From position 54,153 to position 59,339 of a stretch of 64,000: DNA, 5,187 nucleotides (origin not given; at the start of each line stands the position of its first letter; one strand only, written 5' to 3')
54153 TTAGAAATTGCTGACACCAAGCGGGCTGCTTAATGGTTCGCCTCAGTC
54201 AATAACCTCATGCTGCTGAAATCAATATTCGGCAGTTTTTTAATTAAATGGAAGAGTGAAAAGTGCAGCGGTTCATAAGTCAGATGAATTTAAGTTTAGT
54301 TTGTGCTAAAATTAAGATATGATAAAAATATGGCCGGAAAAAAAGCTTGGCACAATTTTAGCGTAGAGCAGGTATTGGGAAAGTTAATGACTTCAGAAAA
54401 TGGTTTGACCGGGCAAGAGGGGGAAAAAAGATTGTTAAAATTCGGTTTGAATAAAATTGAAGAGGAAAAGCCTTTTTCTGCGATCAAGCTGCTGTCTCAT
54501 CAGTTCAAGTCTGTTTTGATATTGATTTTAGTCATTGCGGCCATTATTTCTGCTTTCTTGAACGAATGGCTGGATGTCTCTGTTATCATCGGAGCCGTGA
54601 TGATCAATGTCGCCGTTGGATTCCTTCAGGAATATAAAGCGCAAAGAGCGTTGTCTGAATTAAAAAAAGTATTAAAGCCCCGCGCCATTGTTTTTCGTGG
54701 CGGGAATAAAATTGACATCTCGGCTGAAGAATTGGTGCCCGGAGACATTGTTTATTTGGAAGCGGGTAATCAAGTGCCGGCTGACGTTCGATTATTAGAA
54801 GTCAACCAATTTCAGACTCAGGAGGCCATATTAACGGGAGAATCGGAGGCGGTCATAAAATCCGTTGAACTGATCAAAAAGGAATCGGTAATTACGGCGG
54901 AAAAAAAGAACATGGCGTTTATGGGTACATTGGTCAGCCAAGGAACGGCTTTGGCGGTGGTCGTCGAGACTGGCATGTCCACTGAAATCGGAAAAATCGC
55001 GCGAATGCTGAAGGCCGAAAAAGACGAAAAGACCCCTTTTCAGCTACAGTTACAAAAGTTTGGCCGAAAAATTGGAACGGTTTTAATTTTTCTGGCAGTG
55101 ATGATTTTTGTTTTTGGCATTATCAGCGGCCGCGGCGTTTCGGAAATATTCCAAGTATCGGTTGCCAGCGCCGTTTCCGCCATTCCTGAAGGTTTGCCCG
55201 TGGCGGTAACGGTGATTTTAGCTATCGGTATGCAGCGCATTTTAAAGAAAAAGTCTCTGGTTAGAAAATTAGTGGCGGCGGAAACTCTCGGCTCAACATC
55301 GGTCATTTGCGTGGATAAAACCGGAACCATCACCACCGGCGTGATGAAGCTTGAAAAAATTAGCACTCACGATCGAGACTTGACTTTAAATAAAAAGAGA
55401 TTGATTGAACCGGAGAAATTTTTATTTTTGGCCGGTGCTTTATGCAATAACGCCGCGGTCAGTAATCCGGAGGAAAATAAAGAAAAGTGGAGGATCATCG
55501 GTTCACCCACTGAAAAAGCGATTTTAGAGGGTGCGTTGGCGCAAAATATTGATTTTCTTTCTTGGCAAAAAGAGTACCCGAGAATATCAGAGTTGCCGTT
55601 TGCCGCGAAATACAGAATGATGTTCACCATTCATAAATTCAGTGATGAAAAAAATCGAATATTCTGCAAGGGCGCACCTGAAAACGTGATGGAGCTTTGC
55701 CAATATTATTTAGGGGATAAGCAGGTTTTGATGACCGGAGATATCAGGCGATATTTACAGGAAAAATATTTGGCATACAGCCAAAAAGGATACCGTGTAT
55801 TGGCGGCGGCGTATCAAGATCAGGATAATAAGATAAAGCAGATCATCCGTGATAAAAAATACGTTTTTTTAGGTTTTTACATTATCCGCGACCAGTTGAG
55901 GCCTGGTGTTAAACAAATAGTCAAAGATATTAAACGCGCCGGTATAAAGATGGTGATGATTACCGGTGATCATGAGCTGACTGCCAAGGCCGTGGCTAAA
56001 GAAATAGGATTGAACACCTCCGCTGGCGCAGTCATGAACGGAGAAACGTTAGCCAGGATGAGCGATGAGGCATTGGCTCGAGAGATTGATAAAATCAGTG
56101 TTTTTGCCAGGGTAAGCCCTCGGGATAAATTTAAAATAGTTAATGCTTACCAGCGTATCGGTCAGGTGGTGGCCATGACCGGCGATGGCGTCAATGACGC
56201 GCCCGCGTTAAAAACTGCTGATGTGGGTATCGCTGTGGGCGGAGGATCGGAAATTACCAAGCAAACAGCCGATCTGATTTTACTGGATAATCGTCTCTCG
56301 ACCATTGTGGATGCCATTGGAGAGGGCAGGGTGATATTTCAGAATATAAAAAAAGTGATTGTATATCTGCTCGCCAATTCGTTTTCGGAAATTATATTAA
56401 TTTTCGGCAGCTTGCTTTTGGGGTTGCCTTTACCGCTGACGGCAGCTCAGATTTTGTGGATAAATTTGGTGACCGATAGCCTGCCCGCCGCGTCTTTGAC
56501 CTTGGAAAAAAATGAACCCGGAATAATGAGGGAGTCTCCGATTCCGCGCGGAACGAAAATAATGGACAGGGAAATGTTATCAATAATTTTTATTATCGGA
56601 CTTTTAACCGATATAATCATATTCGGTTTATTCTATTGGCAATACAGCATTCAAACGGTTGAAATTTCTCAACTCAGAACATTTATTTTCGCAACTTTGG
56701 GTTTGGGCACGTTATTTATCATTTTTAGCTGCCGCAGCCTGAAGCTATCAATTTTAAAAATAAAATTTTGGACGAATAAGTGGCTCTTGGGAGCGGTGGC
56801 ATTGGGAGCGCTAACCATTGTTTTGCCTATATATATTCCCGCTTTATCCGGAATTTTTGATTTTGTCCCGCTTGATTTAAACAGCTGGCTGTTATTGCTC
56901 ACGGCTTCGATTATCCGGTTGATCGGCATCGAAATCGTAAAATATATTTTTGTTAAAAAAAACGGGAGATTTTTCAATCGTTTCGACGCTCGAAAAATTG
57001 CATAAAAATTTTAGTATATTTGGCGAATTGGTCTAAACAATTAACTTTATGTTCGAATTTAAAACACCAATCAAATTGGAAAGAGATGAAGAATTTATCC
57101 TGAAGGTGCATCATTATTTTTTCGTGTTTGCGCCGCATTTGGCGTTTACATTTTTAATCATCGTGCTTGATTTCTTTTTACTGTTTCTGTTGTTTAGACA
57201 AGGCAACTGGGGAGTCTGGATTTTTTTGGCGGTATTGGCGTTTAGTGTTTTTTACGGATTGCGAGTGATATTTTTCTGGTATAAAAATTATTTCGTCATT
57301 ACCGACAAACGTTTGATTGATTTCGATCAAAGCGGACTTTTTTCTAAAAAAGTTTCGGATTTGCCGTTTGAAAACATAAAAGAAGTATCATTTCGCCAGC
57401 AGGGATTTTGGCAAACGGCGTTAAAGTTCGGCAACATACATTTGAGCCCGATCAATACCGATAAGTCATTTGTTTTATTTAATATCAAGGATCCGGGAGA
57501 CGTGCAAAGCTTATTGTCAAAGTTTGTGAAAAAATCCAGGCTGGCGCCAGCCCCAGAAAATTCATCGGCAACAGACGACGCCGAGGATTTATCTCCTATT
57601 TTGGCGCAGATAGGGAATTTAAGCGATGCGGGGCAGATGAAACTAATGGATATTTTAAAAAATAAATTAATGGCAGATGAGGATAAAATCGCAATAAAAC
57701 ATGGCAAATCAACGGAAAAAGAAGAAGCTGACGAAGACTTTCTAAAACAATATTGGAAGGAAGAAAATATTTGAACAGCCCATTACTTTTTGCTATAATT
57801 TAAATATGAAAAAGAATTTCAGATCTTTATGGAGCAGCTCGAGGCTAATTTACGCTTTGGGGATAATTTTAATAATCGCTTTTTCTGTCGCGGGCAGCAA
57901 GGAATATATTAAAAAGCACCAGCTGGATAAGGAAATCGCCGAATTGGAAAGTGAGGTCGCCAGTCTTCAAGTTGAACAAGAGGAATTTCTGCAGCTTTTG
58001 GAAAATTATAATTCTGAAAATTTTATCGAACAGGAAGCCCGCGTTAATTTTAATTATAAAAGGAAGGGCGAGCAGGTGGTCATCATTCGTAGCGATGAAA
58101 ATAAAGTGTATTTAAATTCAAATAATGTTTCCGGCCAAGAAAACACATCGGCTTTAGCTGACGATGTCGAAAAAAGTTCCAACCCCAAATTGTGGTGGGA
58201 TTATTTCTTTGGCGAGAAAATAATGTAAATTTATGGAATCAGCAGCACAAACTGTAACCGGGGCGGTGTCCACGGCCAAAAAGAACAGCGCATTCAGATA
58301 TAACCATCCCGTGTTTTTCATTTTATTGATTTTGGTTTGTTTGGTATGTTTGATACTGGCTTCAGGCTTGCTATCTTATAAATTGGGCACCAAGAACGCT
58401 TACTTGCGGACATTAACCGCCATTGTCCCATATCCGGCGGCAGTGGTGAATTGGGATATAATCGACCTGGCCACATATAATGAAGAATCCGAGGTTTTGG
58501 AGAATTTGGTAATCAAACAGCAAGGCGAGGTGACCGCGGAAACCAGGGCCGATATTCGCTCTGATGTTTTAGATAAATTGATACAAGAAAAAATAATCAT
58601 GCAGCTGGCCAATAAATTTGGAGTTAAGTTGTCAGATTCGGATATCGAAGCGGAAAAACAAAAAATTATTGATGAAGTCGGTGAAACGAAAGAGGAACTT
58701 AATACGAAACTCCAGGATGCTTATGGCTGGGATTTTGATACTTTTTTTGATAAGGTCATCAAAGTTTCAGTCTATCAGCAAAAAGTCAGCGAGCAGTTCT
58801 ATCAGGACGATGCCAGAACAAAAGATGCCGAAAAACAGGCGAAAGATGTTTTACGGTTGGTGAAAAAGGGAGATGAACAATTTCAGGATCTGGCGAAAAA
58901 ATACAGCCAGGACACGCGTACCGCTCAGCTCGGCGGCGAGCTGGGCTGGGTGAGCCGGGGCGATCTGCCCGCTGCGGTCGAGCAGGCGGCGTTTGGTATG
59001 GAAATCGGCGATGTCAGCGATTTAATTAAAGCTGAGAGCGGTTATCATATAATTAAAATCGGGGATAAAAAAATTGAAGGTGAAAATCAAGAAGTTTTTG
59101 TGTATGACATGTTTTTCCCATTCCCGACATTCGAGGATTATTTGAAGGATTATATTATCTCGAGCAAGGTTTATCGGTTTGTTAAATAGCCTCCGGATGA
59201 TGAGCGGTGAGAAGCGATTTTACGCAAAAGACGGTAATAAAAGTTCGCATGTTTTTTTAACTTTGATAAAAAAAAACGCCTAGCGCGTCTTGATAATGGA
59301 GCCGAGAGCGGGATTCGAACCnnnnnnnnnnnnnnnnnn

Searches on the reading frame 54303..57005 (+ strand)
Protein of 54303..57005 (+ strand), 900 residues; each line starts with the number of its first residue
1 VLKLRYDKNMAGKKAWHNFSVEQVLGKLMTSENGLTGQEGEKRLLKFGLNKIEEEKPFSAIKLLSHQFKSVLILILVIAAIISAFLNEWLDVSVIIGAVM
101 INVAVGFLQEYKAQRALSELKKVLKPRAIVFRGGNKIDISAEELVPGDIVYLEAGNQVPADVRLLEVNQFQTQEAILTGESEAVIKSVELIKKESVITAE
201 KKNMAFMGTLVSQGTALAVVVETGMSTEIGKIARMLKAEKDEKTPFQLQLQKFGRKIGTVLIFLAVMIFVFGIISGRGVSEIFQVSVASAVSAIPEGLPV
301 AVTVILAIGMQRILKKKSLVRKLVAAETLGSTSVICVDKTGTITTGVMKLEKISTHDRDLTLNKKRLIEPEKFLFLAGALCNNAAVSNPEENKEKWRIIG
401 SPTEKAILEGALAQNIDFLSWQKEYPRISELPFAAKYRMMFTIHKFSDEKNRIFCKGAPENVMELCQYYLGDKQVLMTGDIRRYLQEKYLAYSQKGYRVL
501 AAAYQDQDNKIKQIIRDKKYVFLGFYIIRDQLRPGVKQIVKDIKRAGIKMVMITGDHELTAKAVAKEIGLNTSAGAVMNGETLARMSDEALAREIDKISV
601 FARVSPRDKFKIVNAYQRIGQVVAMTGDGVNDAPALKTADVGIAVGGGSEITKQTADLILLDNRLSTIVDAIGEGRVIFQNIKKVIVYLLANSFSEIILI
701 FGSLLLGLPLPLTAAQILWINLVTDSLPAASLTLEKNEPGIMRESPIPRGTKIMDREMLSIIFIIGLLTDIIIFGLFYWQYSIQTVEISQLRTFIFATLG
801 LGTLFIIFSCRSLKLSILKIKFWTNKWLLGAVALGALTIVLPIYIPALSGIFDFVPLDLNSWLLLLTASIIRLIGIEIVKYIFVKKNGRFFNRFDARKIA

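Call 8: search_protein_families(library=pfam, proteins=[window:54303-57005:+], max_evalue=0.001)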
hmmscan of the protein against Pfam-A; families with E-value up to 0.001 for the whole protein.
window:54303-57005:+ (900 aa): 7 families
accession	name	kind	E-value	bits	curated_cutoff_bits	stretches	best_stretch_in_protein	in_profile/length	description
PF00122.25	E1-E2_ATPase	-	5.2e-49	166.7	28.1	1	123-316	2-181/181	E1-E2 ATPase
PF00689.26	Cation_ATPase_C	-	2.9e-43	148.1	27.3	1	709-882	1-175/175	Cation transporting ATPase, C-terminus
PF13246.12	Cation_ATPase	-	4.1e-22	78.4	21.7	1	379-469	1-91/91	Cation transport ATPase (P-type)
PF00702.32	Hydrolase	-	1.9e-20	74.5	26.4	1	334-640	3-191/191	haloacid dehalogenase-like hydrolase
PF00690.31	Cation_ATPase_N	-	6.8e-19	67.7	20.4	1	16-83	1-69/69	Cation transporter/ATPase, N-terminus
PF08282.18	Hydrolase_3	-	8.7e-08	32.6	20.9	1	620-672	203-255/255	haloacid dehalogenase-like hydrolase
PF12710.13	HAD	-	1e-06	29.8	27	1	528-637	81-189/189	haloacid dehalogenase-like hydrolase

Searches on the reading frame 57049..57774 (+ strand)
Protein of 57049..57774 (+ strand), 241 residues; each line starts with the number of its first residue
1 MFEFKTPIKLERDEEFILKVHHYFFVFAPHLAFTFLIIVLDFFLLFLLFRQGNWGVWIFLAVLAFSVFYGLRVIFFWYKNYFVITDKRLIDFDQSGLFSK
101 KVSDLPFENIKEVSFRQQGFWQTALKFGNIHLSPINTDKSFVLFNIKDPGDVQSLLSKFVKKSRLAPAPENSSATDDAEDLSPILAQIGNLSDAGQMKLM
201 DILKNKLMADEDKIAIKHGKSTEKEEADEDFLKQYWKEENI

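Call 8: search_protein_families(library=pfam, proteins=[window:57049-57774:+], max_evalue=0.001)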
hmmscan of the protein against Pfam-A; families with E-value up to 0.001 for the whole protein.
window:57049-57774:+ (241 aa): 3 families
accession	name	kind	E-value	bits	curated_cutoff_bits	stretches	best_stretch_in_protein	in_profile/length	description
PF03703.20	bPH_2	-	3.1e-07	31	22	1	78-154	2-76/78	Bacterial PH domain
PF14470.12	bPH_3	-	7.2e-07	30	23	1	80-119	23-62/95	Bacterial PH domain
PF08000.17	bPH_1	-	1.5e-05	25.4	27.7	1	75-121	36-84/122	Bacterial PH domain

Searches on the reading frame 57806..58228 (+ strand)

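Call 20: search_protein_families(library=pfam, proteins=[window:57806-58228:+], max_evalue=0.001)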
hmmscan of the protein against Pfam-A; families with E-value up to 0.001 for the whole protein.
window:57806-58228:+ (140 aa): 2 families
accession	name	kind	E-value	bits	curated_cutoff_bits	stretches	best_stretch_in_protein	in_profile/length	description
PF04977.20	DivIC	-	5e-12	45.9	28.9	1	21-95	3-78/80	Septum formation initiator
PF25764.1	KIF21A_4th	-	0.00044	20.4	33.1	1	35-87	54-105/183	KIF21A-like domain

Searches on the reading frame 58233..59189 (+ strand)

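Call 20: search_protein_families(library=pfam, proteins=[window:58233-59189:+], max_evalue=0.001)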
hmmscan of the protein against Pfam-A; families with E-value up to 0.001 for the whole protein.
window:58233-59189:+ (318 aa): 6 families
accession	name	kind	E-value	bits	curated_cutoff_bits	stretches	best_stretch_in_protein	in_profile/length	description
PF00639.27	Rotamase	-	5.7e-23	82.1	21.7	1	191-276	10-95/97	PPIC-type PPIASE domain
PF13616.12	Rotamase_3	-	1.1e-19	71.5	22.5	1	187-280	27-116/116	PPIC-type PPIASE domain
PF13145.12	Rotamase_2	-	8.6e-10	39.9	27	1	196-280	29-109/121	PPIC-type PPIASE domain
PF09312.16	SurA_N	-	1.9e-09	38.1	30.8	1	69-176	5-109/118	SurA N-terminal domain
PF13624.11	SurA_N_3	-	6.2e-08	33.1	27.2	1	23-141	7-116/162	SurA-like N-terminal domain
PF13623.11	SurA_N_2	-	1.6e-07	31.8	28.5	1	65-143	39-120/145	SurA-like N-terminal domain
